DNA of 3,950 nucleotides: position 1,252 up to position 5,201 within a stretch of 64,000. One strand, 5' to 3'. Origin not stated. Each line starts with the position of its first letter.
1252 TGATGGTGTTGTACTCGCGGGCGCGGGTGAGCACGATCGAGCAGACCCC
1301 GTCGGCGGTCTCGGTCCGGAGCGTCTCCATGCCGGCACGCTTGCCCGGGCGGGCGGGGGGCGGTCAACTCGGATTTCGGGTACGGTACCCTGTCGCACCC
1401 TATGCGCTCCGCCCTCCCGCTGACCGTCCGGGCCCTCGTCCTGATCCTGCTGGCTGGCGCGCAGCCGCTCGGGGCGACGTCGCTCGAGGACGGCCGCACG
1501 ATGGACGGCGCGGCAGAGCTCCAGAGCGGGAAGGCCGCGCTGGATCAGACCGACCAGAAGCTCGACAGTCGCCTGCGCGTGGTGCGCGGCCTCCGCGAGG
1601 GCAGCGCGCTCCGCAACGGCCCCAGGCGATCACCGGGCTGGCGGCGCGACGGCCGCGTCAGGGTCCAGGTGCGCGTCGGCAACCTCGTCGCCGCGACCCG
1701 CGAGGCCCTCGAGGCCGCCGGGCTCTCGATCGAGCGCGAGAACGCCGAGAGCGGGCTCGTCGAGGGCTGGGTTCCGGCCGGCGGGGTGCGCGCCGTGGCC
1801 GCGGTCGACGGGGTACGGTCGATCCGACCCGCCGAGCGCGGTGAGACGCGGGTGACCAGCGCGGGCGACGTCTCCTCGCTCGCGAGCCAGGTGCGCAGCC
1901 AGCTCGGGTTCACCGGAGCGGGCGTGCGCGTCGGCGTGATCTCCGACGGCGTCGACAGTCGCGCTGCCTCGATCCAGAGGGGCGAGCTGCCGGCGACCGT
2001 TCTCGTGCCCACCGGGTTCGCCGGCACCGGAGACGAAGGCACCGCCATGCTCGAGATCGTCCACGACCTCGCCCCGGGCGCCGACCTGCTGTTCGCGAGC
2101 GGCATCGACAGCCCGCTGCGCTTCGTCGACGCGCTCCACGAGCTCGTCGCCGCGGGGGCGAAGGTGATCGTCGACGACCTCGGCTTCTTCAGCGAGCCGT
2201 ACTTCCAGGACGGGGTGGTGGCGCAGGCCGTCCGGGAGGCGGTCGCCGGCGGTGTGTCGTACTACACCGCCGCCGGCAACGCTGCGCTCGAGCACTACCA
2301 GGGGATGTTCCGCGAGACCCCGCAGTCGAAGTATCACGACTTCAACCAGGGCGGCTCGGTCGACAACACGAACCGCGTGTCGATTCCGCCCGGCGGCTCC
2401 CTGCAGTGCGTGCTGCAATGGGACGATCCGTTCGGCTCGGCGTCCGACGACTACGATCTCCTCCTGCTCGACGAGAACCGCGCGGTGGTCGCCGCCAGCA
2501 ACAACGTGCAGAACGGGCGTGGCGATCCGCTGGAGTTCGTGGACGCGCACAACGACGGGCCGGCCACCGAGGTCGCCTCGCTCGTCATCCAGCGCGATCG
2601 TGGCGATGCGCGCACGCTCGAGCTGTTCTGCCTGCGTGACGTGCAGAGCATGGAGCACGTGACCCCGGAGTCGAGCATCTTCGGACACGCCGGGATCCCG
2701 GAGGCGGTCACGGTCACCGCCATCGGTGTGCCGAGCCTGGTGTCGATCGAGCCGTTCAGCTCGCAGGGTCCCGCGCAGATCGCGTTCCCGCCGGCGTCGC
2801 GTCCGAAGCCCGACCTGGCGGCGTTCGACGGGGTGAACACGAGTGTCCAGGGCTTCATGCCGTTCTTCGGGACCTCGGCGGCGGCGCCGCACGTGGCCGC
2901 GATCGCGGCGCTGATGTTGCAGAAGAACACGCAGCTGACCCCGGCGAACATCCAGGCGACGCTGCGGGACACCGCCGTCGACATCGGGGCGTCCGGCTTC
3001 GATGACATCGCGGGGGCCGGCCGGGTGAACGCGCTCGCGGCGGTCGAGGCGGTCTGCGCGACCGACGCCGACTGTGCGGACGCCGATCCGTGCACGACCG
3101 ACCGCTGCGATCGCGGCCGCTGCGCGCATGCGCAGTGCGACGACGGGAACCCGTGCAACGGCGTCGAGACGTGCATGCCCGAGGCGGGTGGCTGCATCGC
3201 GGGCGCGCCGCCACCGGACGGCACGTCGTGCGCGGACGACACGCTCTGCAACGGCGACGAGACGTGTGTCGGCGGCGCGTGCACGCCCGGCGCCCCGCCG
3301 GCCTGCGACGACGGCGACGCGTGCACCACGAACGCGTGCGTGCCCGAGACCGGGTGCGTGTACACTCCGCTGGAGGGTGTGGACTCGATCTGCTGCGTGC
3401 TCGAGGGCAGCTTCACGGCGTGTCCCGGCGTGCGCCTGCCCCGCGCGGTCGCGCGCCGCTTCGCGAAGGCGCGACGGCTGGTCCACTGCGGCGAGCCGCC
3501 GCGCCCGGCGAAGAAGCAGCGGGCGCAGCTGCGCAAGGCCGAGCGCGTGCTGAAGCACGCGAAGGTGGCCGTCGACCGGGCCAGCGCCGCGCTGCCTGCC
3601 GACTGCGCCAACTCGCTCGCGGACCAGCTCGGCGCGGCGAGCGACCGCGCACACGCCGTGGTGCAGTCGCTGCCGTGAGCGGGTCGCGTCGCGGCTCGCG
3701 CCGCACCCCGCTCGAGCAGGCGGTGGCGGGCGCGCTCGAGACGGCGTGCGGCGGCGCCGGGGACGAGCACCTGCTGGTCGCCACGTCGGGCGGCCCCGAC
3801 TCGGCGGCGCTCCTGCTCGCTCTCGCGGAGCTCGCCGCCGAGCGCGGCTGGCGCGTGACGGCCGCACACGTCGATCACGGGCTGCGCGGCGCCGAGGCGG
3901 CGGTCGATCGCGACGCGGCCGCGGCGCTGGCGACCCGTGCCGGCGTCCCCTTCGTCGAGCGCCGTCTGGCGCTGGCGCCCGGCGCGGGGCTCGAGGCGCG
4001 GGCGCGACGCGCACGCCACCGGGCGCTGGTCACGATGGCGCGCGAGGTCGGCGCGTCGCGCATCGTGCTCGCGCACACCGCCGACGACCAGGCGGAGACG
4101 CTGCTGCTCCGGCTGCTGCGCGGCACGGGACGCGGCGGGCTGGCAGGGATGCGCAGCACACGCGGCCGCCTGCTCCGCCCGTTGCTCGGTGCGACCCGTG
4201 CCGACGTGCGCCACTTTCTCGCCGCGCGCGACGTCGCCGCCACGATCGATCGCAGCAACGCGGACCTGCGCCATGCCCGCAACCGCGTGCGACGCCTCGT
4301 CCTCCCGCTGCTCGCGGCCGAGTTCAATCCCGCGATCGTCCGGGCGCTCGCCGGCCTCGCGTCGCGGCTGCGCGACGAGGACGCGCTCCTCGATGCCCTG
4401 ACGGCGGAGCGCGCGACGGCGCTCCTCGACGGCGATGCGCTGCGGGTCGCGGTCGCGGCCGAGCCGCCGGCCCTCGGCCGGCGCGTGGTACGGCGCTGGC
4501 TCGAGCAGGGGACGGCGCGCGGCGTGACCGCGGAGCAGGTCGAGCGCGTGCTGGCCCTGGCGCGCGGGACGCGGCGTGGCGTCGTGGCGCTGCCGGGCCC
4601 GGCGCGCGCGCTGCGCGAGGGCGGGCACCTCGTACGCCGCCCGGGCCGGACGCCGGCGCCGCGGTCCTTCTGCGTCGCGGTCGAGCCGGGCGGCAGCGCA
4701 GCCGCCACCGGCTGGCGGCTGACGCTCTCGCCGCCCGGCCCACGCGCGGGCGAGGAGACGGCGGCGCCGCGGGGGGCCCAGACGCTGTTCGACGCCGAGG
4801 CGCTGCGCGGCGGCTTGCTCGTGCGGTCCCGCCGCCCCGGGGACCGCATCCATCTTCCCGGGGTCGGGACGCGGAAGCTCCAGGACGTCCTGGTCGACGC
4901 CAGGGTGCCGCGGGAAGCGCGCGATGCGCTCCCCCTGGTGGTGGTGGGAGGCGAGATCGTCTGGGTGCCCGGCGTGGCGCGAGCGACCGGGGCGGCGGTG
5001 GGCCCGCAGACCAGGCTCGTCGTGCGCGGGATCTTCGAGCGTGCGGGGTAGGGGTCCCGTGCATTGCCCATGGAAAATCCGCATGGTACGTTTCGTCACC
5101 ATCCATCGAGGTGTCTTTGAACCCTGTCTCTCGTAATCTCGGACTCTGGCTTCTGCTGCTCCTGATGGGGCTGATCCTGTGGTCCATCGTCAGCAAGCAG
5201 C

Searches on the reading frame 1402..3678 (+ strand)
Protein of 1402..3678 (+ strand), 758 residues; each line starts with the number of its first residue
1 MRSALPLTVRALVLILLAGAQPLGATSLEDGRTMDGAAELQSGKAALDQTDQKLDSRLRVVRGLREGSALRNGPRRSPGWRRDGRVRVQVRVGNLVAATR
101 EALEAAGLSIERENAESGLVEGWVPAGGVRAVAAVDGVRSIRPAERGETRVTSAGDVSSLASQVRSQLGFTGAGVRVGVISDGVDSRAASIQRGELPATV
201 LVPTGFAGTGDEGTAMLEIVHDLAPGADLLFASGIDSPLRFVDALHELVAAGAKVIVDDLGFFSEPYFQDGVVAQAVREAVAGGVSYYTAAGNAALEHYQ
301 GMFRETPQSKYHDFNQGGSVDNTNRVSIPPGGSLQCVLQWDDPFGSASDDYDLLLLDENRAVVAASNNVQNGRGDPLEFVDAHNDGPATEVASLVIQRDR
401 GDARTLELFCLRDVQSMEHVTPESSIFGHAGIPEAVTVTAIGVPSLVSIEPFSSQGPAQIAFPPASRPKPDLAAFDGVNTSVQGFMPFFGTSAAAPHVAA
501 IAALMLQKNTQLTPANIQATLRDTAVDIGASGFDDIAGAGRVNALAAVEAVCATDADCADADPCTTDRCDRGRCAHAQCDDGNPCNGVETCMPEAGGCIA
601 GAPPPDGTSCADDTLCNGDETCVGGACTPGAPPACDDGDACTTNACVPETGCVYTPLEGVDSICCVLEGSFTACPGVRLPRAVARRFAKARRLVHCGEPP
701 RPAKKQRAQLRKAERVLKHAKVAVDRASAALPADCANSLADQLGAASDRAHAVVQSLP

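Call 101: search_protein_families(library=pfam, proteins=[window:1402-3678:+], max_evalue=0.00001)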
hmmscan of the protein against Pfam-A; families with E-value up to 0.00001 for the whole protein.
window:1402-3678:+ (758 aa): 2 families
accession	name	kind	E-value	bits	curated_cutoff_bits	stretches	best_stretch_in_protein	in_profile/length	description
PF00082.27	Peptidase_S8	-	1.2e-16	61.3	21.8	1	220-540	74-288/288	Subtilase family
PF00526.23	Dicty_CTDC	-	1.1e-09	38.3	27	1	635-656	2-23/24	Dictyostelium (slime mold) repeat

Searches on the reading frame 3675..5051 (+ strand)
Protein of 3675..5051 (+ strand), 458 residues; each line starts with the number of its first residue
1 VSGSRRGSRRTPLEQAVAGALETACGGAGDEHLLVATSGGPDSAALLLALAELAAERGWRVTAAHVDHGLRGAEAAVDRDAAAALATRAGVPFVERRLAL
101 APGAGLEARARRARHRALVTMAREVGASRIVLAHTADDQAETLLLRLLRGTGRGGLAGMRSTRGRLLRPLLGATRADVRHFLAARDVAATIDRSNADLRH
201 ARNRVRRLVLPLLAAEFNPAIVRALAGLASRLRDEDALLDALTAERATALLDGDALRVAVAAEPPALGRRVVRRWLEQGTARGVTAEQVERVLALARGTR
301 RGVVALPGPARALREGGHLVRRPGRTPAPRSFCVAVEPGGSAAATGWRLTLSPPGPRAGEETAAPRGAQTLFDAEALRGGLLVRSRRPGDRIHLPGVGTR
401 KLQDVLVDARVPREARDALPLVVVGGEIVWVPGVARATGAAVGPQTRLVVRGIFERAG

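Call 101: search_protein_families(library=pfam, proteins=[window:3675-5051:+], max_evalue=0.00001)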
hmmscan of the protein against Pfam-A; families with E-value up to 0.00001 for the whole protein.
window:3675-5051:+ (458 aa): 3 families
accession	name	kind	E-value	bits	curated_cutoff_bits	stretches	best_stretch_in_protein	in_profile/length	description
PF01171.26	ATP_bind_3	-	4.1e-42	144.4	27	1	33-207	2-181/182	PP-loop family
PF11734.13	TilS_C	-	3.1e-14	52.5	22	1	383-441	3-62/74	TilS substrate C-terminal domain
PF09179.16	TilS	-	1.1e-06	29.3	21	1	260-319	6-66/67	TilS substrate binding domain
